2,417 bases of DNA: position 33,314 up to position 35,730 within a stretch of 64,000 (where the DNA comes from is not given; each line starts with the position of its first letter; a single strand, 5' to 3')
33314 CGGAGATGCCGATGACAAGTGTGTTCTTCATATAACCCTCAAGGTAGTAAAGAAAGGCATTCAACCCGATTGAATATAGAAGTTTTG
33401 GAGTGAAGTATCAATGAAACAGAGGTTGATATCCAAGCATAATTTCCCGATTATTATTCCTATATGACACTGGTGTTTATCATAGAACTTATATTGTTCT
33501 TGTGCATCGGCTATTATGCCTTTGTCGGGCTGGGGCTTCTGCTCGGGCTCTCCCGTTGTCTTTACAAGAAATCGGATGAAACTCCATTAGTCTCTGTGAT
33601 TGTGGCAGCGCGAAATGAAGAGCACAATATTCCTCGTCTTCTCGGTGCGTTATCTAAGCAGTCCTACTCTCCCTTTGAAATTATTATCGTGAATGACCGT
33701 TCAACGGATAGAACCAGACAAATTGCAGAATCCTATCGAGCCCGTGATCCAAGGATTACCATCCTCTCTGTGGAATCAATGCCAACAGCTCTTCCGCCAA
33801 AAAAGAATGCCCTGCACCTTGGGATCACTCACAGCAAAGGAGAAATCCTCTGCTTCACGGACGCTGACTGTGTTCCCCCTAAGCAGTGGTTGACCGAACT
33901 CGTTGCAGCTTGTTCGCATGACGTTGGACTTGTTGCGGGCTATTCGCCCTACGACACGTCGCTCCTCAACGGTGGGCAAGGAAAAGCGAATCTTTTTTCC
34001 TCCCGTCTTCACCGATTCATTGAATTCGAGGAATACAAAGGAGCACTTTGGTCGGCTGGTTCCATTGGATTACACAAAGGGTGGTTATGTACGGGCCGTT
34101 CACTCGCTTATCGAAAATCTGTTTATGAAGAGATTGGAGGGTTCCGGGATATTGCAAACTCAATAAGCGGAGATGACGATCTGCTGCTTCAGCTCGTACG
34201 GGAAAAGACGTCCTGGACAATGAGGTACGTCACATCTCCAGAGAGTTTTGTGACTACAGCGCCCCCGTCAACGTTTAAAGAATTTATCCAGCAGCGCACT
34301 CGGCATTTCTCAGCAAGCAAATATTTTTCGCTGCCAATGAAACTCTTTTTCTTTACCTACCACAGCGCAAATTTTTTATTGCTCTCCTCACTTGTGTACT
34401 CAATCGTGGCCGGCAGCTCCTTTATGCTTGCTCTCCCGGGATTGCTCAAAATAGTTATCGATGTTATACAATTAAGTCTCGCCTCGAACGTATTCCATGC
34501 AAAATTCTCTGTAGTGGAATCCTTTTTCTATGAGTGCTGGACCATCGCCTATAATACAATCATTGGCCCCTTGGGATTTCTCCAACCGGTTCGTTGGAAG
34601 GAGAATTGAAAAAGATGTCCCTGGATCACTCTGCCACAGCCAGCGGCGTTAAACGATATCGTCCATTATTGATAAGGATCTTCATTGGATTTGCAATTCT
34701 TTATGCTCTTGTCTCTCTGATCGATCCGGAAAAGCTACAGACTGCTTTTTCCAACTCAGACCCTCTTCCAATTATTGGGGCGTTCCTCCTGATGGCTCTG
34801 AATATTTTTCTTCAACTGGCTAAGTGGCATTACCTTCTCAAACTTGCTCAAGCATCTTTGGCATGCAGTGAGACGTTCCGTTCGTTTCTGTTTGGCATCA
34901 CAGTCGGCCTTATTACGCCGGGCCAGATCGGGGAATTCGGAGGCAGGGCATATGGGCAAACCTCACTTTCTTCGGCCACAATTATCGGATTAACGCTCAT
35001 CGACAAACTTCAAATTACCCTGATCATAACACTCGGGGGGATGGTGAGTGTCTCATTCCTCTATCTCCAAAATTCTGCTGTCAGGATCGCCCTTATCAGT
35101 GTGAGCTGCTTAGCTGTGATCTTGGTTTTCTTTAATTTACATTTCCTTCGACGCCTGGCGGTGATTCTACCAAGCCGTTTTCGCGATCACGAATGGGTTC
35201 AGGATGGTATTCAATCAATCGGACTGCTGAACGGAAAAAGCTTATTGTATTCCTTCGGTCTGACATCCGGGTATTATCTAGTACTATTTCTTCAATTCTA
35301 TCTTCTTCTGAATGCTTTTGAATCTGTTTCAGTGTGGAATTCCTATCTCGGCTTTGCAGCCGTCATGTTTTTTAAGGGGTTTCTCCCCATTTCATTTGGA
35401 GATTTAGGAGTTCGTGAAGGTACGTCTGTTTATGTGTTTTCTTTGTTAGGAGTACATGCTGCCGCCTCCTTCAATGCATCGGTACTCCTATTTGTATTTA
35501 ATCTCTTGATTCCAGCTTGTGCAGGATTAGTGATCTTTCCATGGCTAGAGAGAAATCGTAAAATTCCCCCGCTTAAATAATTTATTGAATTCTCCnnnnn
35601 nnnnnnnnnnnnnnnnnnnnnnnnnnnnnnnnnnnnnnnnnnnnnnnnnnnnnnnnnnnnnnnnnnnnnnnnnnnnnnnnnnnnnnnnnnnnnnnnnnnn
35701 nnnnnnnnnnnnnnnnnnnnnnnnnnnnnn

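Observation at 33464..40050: Coupled six-gene locus: three paralogous processive GT2s, an MprF-like flippase domain, a NodB-size deacetylase and a PHP hydrolase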

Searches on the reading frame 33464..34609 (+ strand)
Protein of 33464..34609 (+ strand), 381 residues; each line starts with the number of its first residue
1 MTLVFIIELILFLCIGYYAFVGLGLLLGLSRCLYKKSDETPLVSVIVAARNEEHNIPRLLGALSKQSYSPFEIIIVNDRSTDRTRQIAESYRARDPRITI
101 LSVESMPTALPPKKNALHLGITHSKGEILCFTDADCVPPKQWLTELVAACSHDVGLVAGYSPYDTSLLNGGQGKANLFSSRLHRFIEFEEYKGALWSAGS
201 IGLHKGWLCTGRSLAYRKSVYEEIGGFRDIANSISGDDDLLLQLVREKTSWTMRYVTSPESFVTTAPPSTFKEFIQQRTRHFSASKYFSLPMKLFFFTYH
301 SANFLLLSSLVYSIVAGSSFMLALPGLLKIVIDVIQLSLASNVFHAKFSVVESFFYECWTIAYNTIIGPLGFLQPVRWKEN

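Call 3: search_protein_families(library=pfam, proteins=[window:33464-34609:+], max_evalue=0.01)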
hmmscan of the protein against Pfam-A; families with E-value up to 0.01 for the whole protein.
window:33464-34609:+ (381 aa): 5 families
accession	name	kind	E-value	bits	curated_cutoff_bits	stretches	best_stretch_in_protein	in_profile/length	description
PF00535.33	Glycos_transf_2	-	1.7e-26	93.6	23.3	1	44-175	1-128/168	Glycosyl transferase family 2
PF13641.12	Glyco_tranf_2_3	-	1.6e-20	74.6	27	1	43-281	3-227/230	Glycosyltransferase like family 2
PF13506.12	Glyco_transf_21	-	6.7e-12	45.6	21.7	1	101-280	6-171/174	Glycosyl transferase family 21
PF13632.12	Glyco_trans_2_3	-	1.3e-08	35.3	27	1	194-316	59-182/198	Glycosyl transferase family group 2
PF10111.15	Glyco_tranf_2_2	-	4.7e-05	23.4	27.3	1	44-137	1-93/276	Glycosyltransferase like family 2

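Call 4: search_protein_families(library=ncbifam, proteins=[window:33464-34609:+], max_evalue=0.01)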
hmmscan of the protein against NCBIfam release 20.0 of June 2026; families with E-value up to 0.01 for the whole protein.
window:33464-34609:+ (381 aa): 23 families
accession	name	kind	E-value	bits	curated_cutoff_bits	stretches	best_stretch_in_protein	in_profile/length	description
TIGR03965.1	mycofact_glyco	equivalog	7.3e-18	64.7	280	1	35-159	68-189/467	mycofactocin biosynthesis glycosyltransferase MftF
TIGR03937.1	PgaC_IcaA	equivalog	9.2e-18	64.4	422.3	1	29-153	33-153/407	poly-beta-1,6-N-acetyl-D-glucosamine synthase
TIGR04283.1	glyco_like_mftF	equivalog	3.3e-16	59.6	182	1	43-151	1-98/221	TIGR04283 family arsenosugar biosynthesis glycosyltransferase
NF045692.1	OglycostaseCruG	equivalog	3.4e-16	59.2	600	1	37-153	37-155/386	2'-O-glycosyltransferase CruG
TIGR03469.1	HpnB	hypoth_equivalog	6.1e-16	58.4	379.25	1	38-153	41-163/386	hopene-associated glycosyltransferase HpnB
NF007482.0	PRK10073.1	equivalog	1.6e-14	53.6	423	1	38-147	3-108/334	glycosyltransferase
NF041875.1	EPS_EpsD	equivalog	7.1e-14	51.9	370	1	43-148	1-102/325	exopolysaccharide biosynthesis glycosyltransferase EpsD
NF047683.1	TeichurnBiosyTuaG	equivalog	8.5e-12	45.2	400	1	39-137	4-98/252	teichuronic acid biosynthesis protein TuaG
TIGR03472.1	HpnI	equivalog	1.3e-11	43.9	310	1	18-324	18-311/373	bacteriohopanetetrol glucosamine biosynthesis glycosyltransferase HpnI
NF010496.0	PRK13915.1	equivalog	6.8e-10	38.5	262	1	40-159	30-153/307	glucosyl-3-phosphoglycerate synthase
NF038302.1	EPS_HpsE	equivalog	1.4e-08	34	300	1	44-147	4-108/307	hormogonium polysaccharide biosynthesis glycosyltransferase HpsE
NF041394.1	GtaseAglG_Halo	equivalog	1.3e-07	31.2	440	1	55-227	17-174/304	glucosyl-dolichyl phosphate glucuronosyltransferase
NF038299.1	EPS_HpsN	equivalog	5e-07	29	425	1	41-160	1-118/317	hormogonium polysaccharide biosynthesis glycosyltransferase HpsN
NF053739.1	GlytfEpsEBac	equivalog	1e-06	28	450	1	41-105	1-66/265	glycosyltransferase EpsE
TIGR03111.1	glyc2_xrt_Gpos1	hypoth_equivalog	1.1e-06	27.7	363.95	1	30-281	36-282/439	TIGR03111 family XrtG-associated glycosyltransferase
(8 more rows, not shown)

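Call 54: search_solved_structures(query=window:33464-34606:+, max_evalue=0.001)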
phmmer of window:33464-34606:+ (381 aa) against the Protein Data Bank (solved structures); distinct sequences matched with E-value up to 0.001: 16.
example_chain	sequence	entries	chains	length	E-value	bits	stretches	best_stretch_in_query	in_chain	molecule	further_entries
5hea_A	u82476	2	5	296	5.7e-12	48.5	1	38-149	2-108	Putative glycosyltransferase (GalT1)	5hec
5tze_C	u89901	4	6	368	1.7e-08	37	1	44-148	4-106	Glycosyl transferase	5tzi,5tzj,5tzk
5tz8_A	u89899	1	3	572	3.7e-08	35.9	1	44-148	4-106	Glycosyl transferase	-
6p61_A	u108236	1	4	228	2.6e-07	33.1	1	39-143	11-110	Glycosyltransferase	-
8vh7_A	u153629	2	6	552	3e-07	33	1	37-139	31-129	Heparosan synthase B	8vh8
8viw_A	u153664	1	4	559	3.1e-07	32.9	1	37-139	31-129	Heparosan synthase B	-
6yv7_B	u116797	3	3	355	1.1e-06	31.1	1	40-141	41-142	Glycosyl transferase, family 2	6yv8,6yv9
6yv7_A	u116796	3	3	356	1.1e-06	31.1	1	40-141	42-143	Glycosyl transferase, family 2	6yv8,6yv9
3bcv_A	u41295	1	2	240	8e-06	28.3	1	41-136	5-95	Putative glycosyltransferase protein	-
5eke_A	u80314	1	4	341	8.3e-06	28.2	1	25-149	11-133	Uncharacterized glycosyltransferase sll0501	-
5ekp_C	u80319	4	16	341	8.3e-06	28.2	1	25-149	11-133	Uncharacterized glycosyltransferase sll0501 | Glycosyltransferase sll0501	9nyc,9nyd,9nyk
9nye_A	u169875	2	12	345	8.5e-06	28.2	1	25-149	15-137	Glycosyltransferase sll0501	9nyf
5mlz_A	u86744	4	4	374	0.00031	23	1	41-156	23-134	Dolichol monophosphate mannose synthase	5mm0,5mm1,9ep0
2z87_A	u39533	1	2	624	0.00035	22.9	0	39-104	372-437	Chondroitin synthase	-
2z86_A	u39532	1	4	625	0.00035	22.9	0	39-104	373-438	Chondroitin synthase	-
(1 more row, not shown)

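Call 71: list_cluster_members(proteins=[window:33464-34606:+, window:34615-35577:+, window:35596-36726:+, window:36726-37346:+, window:37346-38437:+, window:38419-40047:+])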
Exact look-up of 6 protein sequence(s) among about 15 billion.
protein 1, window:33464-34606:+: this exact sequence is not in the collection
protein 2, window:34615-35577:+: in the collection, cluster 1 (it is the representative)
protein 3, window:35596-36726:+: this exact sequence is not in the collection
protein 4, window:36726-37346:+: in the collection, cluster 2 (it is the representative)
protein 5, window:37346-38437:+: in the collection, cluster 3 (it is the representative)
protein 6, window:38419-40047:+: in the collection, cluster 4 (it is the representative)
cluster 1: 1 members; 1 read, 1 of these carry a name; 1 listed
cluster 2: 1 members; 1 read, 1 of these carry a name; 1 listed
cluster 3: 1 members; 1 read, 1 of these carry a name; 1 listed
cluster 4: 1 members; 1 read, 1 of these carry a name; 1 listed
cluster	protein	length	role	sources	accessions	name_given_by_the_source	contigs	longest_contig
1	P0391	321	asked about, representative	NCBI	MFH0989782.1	MAG: lysylphosphatidylglycerol synthase transmembrane domain-containing protein ...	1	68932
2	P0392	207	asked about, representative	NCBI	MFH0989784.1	MAG: polysaccharide deacetylase family protein [bacterium]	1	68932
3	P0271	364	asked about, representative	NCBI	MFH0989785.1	MAG: glycosyltransferase [bacterium]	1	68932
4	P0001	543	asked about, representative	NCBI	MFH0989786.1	MAG: CehA/McbA family metallohydrolase [bacterium]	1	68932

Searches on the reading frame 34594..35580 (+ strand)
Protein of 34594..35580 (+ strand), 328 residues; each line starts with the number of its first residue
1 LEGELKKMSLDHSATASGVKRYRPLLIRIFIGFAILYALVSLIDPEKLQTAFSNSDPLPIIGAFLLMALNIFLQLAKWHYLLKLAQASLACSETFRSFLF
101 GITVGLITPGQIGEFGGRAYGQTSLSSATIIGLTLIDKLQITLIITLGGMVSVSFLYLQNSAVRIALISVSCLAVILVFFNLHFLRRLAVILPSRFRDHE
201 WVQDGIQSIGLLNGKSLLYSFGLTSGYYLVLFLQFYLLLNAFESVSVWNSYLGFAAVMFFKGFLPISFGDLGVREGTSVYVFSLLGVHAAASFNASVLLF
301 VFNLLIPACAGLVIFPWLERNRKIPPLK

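Call 3: search_protein_families(library=pfam, proteins=[window:34594-35580:+], max_evalue=0.01)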
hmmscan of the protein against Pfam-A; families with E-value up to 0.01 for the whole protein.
window:34594-35580:+ (328 aa): 1 family
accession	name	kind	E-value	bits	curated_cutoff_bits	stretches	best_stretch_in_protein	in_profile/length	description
PF03706.18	LPG_synthase_TM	-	1.9e-24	87.1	33.4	1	27-311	3-302/302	Lysylphosphatidylglycerol synthase TM region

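Call 4: search_protein_families(library=ncbifam, proteins=[window:34594-35580:+], max_evalue=0.01)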
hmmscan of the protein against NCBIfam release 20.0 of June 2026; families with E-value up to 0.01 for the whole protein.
window:34594-35580:+ (328 aa): 1 family
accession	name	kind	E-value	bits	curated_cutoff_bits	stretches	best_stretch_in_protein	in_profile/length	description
TIGR00374.1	TIGR00374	subfamily_domain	4.7e-10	39.4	43.2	1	30-320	2-315/323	flippase-like domain-containing protein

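Call 68: search_solved_structures(query=window:34615-35577:+, max_evalue=1)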
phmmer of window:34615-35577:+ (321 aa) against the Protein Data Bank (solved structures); distinct sequences matched with E-value up to 1: 0.
